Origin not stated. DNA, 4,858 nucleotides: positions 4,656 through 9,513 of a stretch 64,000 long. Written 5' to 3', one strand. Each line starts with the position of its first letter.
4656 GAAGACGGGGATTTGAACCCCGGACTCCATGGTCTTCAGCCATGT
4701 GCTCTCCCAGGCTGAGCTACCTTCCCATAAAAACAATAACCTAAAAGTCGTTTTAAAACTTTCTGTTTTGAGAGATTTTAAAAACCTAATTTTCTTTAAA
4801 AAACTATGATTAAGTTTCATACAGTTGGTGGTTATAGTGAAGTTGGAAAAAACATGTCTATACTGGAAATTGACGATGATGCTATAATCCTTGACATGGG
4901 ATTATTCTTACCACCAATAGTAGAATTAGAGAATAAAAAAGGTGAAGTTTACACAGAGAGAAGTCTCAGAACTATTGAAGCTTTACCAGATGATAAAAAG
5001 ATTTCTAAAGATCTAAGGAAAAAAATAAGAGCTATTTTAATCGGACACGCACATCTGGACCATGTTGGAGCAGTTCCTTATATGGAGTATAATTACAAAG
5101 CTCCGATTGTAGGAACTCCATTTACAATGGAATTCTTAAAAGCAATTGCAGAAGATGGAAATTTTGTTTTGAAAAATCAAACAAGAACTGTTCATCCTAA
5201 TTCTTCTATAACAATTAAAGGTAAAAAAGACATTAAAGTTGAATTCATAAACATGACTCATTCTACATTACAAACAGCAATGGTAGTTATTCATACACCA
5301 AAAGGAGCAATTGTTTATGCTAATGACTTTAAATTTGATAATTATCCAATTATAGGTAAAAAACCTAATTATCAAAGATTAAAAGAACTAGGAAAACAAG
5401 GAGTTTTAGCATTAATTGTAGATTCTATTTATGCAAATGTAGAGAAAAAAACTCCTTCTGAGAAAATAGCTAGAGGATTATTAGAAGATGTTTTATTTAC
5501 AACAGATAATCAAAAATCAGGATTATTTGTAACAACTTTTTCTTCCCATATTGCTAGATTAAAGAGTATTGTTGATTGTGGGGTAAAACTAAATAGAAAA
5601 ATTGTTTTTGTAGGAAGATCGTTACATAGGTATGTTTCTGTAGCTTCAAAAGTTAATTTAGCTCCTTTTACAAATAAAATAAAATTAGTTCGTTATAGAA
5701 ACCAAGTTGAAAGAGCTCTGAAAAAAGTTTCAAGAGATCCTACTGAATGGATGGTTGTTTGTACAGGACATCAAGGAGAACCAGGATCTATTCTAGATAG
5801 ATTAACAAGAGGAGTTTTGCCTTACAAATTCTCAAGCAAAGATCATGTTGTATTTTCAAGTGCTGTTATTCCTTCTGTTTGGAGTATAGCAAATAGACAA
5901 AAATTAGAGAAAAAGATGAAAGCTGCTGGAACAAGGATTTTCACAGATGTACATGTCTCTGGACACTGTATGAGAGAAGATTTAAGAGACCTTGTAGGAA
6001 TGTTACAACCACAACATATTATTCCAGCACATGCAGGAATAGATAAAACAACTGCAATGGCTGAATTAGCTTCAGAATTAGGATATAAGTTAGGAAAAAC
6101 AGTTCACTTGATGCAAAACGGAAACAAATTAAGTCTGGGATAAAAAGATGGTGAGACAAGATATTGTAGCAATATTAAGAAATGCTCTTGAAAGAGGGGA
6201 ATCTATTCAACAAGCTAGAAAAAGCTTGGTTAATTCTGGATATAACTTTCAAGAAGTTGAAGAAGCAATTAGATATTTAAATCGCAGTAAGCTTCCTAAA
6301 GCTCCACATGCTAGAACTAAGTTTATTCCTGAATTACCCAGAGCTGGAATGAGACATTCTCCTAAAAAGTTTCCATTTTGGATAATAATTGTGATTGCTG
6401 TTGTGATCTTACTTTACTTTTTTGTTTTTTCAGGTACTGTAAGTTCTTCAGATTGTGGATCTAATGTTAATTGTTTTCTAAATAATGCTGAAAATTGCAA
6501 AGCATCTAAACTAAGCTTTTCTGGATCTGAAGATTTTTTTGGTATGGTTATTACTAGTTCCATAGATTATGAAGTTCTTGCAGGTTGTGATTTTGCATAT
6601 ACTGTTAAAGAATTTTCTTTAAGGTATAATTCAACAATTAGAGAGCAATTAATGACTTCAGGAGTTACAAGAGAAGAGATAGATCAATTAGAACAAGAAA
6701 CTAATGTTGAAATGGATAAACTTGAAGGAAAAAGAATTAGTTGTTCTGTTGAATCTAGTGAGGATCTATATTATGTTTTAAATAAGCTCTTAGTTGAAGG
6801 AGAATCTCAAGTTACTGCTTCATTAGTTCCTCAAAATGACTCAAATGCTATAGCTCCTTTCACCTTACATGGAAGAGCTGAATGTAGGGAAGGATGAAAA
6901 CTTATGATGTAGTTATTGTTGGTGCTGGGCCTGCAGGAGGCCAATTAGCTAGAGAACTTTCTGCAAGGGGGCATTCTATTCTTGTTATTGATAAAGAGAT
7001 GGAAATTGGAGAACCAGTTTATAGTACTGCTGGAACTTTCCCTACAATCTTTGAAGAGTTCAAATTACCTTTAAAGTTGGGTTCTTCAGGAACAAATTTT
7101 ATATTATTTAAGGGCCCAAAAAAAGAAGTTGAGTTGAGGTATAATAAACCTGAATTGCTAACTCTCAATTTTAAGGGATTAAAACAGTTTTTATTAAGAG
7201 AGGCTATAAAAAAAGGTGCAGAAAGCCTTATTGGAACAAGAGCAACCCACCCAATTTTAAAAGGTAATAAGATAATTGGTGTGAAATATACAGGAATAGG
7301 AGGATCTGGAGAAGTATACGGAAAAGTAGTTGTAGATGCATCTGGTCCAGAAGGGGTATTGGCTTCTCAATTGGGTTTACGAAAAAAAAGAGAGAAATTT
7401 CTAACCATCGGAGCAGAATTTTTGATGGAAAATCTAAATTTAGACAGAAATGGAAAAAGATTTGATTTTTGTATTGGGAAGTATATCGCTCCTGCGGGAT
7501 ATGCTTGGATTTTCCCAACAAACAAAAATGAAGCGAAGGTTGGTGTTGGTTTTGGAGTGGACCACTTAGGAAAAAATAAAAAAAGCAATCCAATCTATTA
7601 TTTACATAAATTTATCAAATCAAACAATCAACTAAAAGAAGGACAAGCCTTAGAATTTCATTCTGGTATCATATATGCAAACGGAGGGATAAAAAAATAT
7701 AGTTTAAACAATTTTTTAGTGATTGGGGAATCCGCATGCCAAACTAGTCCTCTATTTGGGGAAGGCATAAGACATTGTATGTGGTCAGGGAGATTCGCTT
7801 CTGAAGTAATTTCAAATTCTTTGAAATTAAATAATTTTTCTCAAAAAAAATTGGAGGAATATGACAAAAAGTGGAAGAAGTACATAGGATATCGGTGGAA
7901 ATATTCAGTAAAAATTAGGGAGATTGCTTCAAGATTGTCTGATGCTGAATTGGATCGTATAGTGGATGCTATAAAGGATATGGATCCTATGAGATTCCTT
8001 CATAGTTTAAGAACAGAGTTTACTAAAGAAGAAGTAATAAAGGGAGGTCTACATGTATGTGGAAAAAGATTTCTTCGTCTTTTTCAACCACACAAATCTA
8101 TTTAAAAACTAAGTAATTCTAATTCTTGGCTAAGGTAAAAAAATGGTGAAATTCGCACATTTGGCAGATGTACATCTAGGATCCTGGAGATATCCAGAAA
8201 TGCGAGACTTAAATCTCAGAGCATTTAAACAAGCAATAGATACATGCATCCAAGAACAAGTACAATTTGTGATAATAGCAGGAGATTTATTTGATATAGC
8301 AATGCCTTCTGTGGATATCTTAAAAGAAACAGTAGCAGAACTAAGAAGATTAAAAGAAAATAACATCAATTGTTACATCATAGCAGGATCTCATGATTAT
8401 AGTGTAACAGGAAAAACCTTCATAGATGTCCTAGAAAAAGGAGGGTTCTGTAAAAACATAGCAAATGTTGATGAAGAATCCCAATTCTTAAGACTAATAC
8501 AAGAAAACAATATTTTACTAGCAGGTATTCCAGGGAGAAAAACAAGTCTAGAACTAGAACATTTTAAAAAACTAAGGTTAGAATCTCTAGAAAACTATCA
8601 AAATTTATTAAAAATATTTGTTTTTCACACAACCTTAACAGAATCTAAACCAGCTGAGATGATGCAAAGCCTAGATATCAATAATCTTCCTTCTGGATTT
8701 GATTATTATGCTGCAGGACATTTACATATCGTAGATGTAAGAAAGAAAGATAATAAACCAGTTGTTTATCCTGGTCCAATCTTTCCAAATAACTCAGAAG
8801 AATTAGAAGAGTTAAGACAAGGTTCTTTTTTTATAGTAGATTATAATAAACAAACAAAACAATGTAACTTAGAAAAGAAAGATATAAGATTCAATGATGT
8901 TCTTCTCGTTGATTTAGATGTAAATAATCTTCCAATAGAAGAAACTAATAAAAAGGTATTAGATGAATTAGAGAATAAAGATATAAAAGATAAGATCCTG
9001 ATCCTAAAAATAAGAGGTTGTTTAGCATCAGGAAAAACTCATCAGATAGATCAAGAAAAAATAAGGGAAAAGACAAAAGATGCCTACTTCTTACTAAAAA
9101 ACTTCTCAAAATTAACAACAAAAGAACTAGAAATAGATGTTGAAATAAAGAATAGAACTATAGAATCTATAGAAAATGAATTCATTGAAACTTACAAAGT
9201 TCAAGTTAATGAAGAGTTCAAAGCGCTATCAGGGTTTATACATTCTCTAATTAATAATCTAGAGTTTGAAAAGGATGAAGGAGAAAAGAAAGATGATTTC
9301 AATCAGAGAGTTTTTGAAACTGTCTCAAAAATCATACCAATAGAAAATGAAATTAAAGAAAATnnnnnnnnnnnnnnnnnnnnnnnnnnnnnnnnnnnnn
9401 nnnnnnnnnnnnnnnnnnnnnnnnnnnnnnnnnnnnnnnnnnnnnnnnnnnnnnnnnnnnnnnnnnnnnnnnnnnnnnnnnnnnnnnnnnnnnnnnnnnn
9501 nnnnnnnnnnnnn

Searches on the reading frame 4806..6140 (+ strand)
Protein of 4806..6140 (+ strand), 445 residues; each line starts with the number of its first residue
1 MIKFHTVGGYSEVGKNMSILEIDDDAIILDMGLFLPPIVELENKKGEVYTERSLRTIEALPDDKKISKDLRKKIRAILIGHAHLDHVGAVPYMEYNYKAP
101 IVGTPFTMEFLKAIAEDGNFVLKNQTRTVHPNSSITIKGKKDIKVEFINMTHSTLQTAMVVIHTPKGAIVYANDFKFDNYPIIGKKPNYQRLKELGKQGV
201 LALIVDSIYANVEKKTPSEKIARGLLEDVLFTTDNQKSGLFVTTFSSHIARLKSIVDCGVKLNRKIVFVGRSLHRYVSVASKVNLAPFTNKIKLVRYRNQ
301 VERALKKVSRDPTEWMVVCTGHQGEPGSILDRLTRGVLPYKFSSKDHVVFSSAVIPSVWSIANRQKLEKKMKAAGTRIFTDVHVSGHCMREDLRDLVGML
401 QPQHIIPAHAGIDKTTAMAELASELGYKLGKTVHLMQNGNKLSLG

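Call 71: search_protein_families(library=pfam, proteins=[window:4806-6140:+], max_evalue=0.001)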
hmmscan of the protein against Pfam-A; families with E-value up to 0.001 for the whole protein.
window:4806-6140:+ (445 aa): 4 families
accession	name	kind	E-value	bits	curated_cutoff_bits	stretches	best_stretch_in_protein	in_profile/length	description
PF22505.1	RNase_J_b_CASP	-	3.1e-20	72.7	27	1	240-357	4-114/126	Ribonuclease J, beta-CASP domain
PF00753.33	Lactamase_B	-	4.2e-09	37.1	22.7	1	15-179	6-154/196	Metallo-beta-lactamase superfamily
PF07521.17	RMMBL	-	2.3e-08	34.4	21.6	1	382-427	11-58/63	Zn-dependent metallo-hydrolase RNA specificity domain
PF12706.13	Lactamase_B_2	-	5.4e-08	33.1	27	1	71-176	28-144/200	Beta-lactamase superfamily domain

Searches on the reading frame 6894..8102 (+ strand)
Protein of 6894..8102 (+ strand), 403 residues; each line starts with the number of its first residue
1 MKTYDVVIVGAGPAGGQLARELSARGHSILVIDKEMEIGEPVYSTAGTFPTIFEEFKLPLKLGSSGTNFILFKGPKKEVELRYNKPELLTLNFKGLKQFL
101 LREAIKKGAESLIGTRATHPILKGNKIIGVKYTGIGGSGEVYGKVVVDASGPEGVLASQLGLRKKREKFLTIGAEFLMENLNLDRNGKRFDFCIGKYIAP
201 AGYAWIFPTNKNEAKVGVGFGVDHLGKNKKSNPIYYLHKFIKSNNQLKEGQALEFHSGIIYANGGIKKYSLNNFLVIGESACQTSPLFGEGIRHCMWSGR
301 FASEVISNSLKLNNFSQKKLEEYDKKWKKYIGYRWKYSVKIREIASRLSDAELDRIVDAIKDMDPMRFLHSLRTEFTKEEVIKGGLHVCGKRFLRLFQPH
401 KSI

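Call 71: search_protein_families(library=pfam, proteins=[window:6894-8102:+], max_evalue=0.001)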
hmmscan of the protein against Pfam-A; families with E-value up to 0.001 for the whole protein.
window:6894-8102:+ (403 aa): 12 families
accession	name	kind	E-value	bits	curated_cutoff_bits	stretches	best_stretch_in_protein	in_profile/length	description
PF22578.2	GGR_cat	-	3.8e-15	56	27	1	173-259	5-87/88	Geranylgeranyl reductase catalytic domain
PF01266.30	DAO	-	1.1e-09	38.8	27.9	1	5-39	1-35/353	FAD dependent oxidoreductase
PF04820.20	Trp_halogenase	-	2.2e-08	33.8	21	1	91-328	155-372/458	Tryptophan halogenase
PF12831.13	FAD_oxidored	-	5e-08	33.1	27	1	5-159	1-152/416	FAD dependent oxidoreductase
PF01494.25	FAD_binding_3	-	4.4e-06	26.6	22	1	4-36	2-34/349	FAD binding domain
PF07992.20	Pyr_redox_2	-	1.4e-05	25.1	26.1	1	4-45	1-44/291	Pyridine nucleotide-disulphide oxidoreductase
PF13450.12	NAD_binding_8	-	4.3e-05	24.1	21.9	1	8-40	1-33/68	NAD(P)-binding Rossmann-like domain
PF05834.18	Lycopene_cycl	-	7.1e-05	22.5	23.4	1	5-162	1-152/380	Lycopene cyclase protein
PF03486.20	HI0933_like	-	0.00016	21.6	50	1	5-43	2-40/244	HI0933-like protein Rossmann domain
PF02254.24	TrkA_N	-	0.00026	21.7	23.8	1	6-38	1-33/116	TrkA-N domain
PF01946.23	Thi4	-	0.00045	20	26.2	0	4-47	18-62/235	Thi4 family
PF00890.30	FAD_binding_2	-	0.0007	19.3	20.4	0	5-47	1-44/414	FAD binding domain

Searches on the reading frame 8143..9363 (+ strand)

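Call 71: search_protein_families(library=pfam, proteins=[window:8143-9363:+], max_evalue=0.001)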
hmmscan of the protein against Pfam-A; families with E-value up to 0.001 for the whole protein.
window:8143-9363:+ (407 aa): 2 families
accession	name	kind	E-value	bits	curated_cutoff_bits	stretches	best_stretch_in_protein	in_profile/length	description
PF00149.33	Metallophos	-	1.2e-12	49.1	21.5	1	3-196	2-190/191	Calcineurin-like phosphoesterase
PF12850.12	Metallophos_2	-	3.9e-09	37.2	27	1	3-217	2-139/154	Calcineurin-like phosphoesterase superfamily domain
